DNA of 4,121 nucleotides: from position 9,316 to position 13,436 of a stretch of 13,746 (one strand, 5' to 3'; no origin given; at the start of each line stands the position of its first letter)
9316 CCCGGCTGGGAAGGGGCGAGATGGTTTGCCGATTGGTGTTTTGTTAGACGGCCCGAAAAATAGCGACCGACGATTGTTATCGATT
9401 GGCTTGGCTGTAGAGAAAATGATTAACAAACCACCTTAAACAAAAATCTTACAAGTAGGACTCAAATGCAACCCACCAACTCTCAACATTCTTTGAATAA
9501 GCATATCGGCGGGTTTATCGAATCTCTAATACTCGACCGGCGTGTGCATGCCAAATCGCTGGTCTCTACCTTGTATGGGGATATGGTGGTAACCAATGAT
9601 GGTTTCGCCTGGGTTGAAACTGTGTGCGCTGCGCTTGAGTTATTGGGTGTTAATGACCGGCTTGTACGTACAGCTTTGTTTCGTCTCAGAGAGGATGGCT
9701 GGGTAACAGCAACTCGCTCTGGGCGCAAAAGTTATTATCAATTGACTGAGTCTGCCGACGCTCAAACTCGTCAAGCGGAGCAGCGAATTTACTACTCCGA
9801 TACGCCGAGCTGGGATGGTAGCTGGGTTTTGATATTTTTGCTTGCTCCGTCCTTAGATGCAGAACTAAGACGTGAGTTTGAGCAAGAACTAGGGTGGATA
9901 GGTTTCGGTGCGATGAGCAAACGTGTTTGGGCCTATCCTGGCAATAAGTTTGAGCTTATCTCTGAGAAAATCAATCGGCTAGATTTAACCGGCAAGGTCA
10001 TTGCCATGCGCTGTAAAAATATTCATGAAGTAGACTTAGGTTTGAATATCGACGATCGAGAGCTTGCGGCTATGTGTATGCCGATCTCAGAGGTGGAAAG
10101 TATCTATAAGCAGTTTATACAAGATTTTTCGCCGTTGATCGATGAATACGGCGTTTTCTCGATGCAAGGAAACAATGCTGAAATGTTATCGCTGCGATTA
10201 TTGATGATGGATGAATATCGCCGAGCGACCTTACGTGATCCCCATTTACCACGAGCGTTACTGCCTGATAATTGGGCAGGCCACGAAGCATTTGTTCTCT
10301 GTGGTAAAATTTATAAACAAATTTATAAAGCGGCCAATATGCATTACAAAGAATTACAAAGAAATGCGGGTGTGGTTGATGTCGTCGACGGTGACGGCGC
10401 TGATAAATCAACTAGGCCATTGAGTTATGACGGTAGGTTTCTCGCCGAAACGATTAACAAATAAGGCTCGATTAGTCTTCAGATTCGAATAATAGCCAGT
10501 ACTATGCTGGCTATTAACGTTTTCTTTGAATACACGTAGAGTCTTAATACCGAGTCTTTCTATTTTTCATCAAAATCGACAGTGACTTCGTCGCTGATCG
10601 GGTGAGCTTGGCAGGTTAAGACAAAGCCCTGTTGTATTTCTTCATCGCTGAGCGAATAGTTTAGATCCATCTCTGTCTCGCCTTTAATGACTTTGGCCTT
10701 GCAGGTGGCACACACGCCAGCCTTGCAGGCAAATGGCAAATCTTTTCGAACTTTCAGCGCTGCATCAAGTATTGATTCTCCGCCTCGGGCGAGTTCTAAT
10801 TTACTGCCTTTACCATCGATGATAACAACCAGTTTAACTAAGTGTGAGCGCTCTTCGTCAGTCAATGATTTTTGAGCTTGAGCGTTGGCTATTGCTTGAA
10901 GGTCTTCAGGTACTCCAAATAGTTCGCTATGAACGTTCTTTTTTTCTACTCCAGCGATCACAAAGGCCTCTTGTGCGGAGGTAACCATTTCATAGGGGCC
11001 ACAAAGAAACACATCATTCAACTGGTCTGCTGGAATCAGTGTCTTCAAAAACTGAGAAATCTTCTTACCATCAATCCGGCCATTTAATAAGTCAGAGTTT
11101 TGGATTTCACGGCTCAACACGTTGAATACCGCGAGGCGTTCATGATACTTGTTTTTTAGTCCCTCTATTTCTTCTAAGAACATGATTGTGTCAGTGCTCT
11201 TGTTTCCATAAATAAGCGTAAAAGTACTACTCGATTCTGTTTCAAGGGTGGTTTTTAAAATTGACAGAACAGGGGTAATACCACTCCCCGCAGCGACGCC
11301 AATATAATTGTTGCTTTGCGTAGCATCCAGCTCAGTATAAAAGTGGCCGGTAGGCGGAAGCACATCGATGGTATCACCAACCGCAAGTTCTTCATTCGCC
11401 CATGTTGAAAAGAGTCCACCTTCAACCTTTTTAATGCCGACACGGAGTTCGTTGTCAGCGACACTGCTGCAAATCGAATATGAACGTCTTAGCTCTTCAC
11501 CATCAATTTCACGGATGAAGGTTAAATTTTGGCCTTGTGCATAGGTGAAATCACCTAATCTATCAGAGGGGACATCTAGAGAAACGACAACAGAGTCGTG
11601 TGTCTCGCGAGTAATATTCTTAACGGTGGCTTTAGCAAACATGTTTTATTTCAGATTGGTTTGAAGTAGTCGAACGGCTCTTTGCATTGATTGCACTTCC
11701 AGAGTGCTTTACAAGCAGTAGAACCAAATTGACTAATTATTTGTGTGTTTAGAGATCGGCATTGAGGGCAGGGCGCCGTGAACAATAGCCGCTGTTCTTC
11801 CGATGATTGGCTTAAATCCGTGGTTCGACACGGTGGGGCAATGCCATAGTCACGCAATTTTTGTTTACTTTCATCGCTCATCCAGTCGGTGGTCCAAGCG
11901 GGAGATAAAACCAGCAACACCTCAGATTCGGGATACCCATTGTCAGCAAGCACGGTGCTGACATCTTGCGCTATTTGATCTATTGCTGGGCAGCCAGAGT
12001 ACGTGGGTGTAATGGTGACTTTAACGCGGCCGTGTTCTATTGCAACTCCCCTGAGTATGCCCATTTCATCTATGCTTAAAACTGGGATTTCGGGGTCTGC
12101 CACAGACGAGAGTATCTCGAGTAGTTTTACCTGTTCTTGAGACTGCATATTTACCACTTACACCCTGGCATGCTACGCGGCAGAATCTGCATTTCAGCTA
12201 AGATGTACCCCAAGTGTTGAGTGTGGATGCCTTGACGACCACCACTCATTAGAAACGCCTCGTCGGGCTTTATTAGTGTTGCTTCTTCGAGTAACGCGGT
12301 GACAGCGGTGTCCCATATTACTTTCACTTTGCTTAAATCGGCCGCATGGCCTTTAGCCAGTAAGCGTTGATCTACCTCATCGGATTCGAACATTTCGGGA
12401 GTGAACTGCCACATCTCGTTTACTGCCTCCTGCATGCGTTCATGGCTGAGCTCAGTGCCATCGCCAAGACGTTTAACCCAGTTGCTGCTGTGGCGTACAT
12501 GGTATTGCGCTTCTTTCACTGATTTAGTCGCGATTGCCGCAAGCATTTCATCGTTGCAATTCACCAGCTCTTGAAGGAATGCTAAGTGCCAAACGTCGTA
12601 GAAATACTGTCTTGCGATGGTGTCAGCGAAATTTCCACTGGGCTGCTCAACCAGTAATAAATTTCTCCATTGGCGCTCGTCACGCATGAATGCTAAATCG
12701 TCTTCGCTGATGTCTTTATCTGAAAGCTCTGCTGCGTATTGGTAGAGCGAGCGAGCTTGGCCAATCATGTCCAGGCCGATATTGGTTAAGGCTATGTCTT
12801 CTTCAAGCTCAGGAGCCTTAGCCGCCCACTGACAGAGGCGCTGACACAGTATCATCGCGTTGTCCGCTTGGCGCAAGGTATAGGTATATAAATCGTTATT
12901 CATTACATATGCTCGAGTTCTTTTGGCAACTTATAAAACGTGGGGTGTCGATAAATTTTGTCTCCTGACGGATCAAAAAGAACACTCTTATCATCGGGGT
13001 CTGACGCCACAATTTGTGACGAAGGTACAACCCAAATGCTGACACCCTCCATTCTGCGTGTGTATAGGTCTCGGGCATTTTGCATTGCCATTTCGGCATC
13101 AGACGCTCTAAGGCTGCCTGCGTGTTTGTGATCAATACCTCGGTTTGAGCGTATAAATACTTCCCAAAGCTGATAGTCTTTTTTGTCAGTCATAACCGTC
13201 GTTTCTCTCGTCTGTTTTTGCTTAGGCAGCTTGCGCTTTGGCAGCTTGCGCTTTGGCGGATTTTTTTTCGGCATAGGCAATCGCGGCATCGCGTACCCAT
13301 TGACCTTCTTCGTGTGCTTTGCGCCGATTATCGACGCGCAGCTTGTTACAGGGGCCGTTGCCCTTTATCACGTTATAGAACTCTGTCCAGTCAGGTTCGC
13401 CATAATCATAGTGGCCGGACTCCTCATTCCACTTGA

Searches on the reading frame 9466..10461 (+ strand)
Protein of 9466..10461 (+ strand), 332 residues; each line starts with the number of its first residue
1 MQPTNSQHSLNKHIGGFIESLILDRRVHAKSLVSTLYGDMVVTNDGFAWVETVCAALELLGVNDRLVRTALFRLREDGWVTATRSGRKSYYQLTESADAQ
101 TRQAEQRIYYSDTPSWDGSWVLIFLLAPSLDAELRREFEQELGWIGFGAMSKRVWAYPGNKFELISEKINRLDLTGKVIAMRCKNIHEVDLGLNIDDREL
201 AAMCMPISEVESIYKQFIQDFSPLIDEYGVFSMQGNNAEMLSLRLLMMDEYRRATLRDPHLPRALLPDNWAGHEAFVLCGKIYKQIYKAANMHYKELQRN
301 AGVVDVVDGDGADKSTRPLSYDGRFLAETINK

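Call 4: search_protein_families(library=pfam, proteins=[window:9466-10461:+], max_evalue=0.001)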
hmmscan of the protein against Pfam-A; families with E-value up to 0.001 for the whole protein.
window:9466-10461:+ (332 aa): 3 families
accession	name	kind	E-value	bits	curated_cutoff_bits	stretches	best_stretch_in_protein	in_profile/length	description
PF07848.18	PaaX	-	1.3e-20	73.8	24.8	1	29-96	2-69/70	PaaX-like protein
PF08223.16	PaaX_C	-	2.1e-18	66.9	22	1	208-295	4-90/91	PaaX-like protein C-terminal domain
PF20803.2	PaaX_M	-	2.9e-11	43.7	24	1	114-186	2-74/83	PaaX protein central Cas2-like domain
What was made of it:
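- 9466..10464 (+): PaaX-like repressor, 27 nt downstream and co-directional with the fusion gene. PaaX, PaaX_M and PaaX_C domains (call 4).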

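Call 5: search_protein_families(library=ncbifam, proteins=[window:9466-10461:+], max_evalue=0.001)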
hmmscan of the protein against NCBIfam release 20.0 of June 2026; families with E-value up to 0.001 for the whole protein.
window:9466-10461:+ (332 aa): 1 family
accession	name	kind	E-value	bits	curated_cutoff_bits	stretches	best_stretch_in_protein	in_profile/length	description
TIGR02277.1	PaaX_trns_reg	equivalog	3.8e-64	216.9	264.55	1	31-297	1-258/279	phenylacetic acid degradation operon negative regulatory protein PaaX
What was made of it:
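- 9466..10464 (+): TIGR02277 scores 216.9, below its cut-off of 264.55 (call 5).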

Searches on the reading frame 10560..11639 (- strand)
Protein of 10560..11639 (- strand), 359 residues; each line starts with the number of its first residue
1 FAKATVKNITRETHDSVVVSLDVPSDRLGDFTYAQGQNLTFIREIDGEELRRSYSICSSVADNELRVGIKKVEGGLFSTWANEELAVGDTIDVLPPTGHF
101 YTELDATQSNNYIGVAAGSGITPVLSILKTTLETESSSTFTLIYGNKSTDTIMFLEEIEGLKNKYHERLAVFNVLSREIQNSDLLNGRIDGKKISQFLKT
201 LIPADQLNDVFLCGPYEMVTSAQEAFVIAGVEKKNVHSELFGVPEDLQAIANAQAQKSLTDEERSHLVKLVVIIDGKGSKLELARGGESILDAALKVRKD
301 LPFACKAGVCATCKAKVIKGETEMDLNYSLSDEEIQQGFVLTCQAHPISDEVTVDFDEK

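Call 4: search_protein_families(library=pfam, proteins=[window:10560-11639:-], max_evalue=0.001)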
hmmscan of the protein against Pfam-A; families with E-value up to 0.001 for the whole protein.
window:10560-11639:- (359 aa): 4 families
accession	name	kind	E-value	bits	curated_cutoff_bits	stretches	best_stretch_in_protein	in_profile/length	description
PF00175.26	NAD_binding_1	-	1.4e-19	71.2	22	1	115-223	2-108/109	Oxidoreductase NAD-binding domain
PF00111.32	Fer2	-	6.2e-16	58.5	21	1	273-347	2-76/77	2Fe-2S iron-sulfur cluster binding domain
PF00970.30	FAD_binding_6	-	5.4e-10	39.9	21.1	1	4-101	2-99/99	Oxidoreductase FAD-binding domain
PF08030.17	NAD_binding_6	-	0.00012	22.6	22.2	1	113-183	5-82/156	Ferric reductase NAD binding domain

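Call 5: search_protein_families(library=ncbifam, proteins=[window:10560-11639:-], max_evalue=0.001)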
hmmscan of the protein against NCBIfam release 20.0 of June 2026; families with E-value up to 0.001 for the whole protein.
window:10560-11639:- (359 aa): 26 families (the best 25 are shown)
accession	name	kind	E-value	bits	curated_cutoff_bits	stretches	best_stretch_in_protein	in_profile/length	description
TIGR02160.1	PA_CoA_Oxy5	hypoth_equivalog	5.2e-133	443.2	420.8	1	1-357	1-352/352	1,2-phenylacetyl-CoA epoxidase subunit PaaE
NF058606.1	GlBtMonoRdsGbcB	equivalog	9.4e-46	156.3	500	1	8-356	20-362/362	glycine betaine monooxygenase reductase subunit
NF040810.1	BenC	equivalog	2.8e-45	154.9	430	2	3-241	106-330/333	benzoate 1,2-dioxygenase electron transfer component BenC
NF007964.0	PRK10684.1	equivalog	2.3e-39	135.3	383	1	5-350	13-329/333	NADH oxidoreductase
NF045803.1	MethMoxFADbindMmoC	equivalog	4.9e-38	130.8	500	2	29-241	136-340/343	aromatic/alkene monooxygenase hydroxylase FAD-binding subunit MmoC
NF009805.0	PRK13289.1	equivalog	2.9e-31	108.8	432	1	19-246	170-397/399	NO-inducible flavohemoprotein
NF008822.0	PRK11872.1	equivalog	1.7e-27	96.3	402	2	4-241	109-335/341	anthranilate 1,2-dioxygenase electron transfer component AntC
NF041393.1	Frdxn_Halo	equivalog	4.5e-18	65.3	150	1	285-354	43-113/128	ferredoxin Fer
NF008178.0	PRK10926.1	equivalog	1.1e-17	64.2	390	1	5-224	8-223/248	ferredoxin--NADP(+) reductase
NF004317.0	PRK05713.1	equivalog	1.2e-17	64.2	338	2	287-357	16-86/312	iron-sulfur-binding ferredoxin reductase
TIGR02008.1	fdx_plant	subfamily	7.9e-16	57.6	81.15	1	286-352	21-87/97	ferredoxin [2Fe-2S]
NF005963.0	PRK08051.1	equivalog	1.9e-15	56.8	230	1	30-241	28-230/233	NAD(P)H-flavin reductase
TIGR01941.1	nqrF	equivalog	1.4e-11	44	295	1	71-242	236-404/405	NADH:ubiquinone reductase (Na(+)-transporting) subunit F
NF006220.0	PRK08345.1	subfamily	2.1e-10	40.3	395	1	30-233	40-243/294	cytochrome-c3 hydrogenase subunit gamma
NF052252.1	flav_redu_LuxG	exception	7.6e-10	38.3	340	1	44-229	37-216/232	flavin mononucleotide reductase LuxG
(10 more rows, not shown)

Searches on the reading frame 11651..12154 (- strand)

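Call 4: search_protein_families(library=pfam, proteins=[window:11651-12154:-], max_evalue=0.001)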
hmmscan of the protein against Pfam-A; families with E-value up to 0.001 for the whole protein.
window:11651-12154:- (167 aa): 2 families
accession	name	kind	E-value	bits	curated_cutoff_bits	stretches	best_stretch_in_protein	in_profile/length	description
PF23451.1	Zn_ribbon_PaaD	-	2.8e-20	72.2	27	1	125-165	13-53/53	PaaD zinc beta ribbon domain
PF01883.24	FeS_assembly_P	-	2.8e-14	53.6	23.5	1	11-70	4-62/73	Iron-sulfur cluster assembly protein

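Call 5: search_protein_families(library=ncbifam, proteins=[window:11651-12154:-], max_evalue=0.001)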
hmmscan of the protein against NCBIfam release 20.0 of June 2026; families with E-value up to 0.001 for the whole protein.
window:11651-12154:- (167 aa): 5 families
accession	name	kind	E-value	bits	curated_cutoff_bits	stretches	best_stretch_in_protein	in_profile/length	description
TIGR02159.1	PA_CoA_Oxy4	equivalog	3.9e-56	189.4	108.15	1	18-167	1-146/146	1,2-phenylacetyl-CoA epoxidase subunit PaaD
NF041868.1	paad_haloarch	equivalog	1.6e-21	76.7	180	1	10-105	30-125/127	1,2-phenylacetyl-CoA epoxidase subunit PaaD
TIGR02945.1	SUF_assoc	equivalog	6.4e-14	52.1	143.4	1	9-100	4-96/99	SUF system Fe-S cluster assembly protein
TIGR03406.1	FeS_long_SufT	hypoth_equivalog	3.3e-10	40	202.6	1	5-99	72-171/174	putative Fe-S cluster assembly protein SufT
NF041869.1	paae_haloarch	equivalog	4e-06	26.9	100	1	113-164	6-55/56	1,2-phenylacetyl-CoA epoxidase subunit PaaE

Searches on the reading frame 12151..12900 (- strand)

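Call 4: search_protein_families(library=pfam, proteins=[window:12151-12900:-], max_evalue=0.001)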
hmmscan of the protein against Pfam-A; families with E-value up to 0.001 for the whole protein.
window:12151-12900:- (249 aa): 1 family
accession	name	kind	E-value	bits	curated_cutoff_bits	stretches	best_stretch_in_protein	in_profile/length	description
PF05138.18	PaaA_PaaC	-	4.4e-90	301.9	28.5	1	2-249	16-263/263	Phenylacetic acid catabolic protein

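Call 5: search_protein_families(library=ncbifam, proteins=[window:12151-12900:-], max_evalue=0.001)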
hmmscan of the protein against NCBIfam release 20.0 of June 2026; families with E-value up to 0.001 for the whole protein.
window:12151-12900:- (249 aa): 2 families
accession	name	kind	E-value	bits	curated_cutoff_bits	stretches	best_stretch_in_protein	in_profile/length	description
TIGR02158.1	PA_CoA_Oxy3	equivalog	2.5e-86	289.4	133.35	1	12-249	2-237/237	1,2-phenylacetyl-CoA epoxidase subunit PaaC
TIGR02156.2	PA_CoA_Oxy1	equivalog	2.8e-06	26.6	280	1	24-177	45-195/289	1,2-phenylacetyl-CoA epoxidase subunit PaaA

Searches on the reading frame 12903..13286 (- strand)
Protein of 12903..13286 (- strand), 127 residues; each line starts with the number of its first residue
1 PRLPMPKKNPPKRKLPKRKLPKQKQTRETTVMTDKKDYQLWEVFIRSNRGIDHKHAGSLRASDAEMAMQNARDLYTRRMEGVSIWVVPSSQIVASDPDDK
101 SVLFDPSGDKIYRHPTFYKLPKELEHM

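Call 4: search_protein_families(library=pfam, proteins=[window:12903-13286:-], max_evalue=0.001)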
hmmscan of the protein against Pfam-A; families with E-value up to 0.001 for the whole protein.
window:12903-13286:- (127 aa): 1 family
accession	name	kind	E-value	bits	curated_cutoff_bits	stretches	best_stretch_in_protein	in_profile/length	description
PF06243.16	PaaB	-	2.6e-40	137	27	1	38-123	2-87/89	Phenylacetic acid degradation B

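Call 5: search_protein_families(library=ncbifam, proteins=[window:12903-13286:-], max_evalue=0.001)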
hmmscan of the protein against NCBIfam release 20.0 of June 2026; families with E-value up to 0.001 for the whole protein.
window:12903-13286:- (127 aa): 3 families
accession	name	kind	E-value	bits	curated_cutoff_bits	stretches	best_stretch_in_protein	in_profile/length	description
TIGR02157.1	PA_CoA_Oxy2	equivalog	6.7e-40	135.1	85.45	1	38-127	1-90/90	1,2-phenylacetyl-CoA epoxidase subunit PaaB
NF041867.1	paab_haloarch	equivalog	1.4e-15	57.2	150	1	40-120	2-80/100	1,2-phenylacetyl-CoA epoxidase subunit PaaB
TIGR04031.1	Htur_1727_fam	subfamily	5.4e-10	39.1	57.2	1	40-92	16-66/71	Htur_1727 family rSAM-partnered candidate RiPP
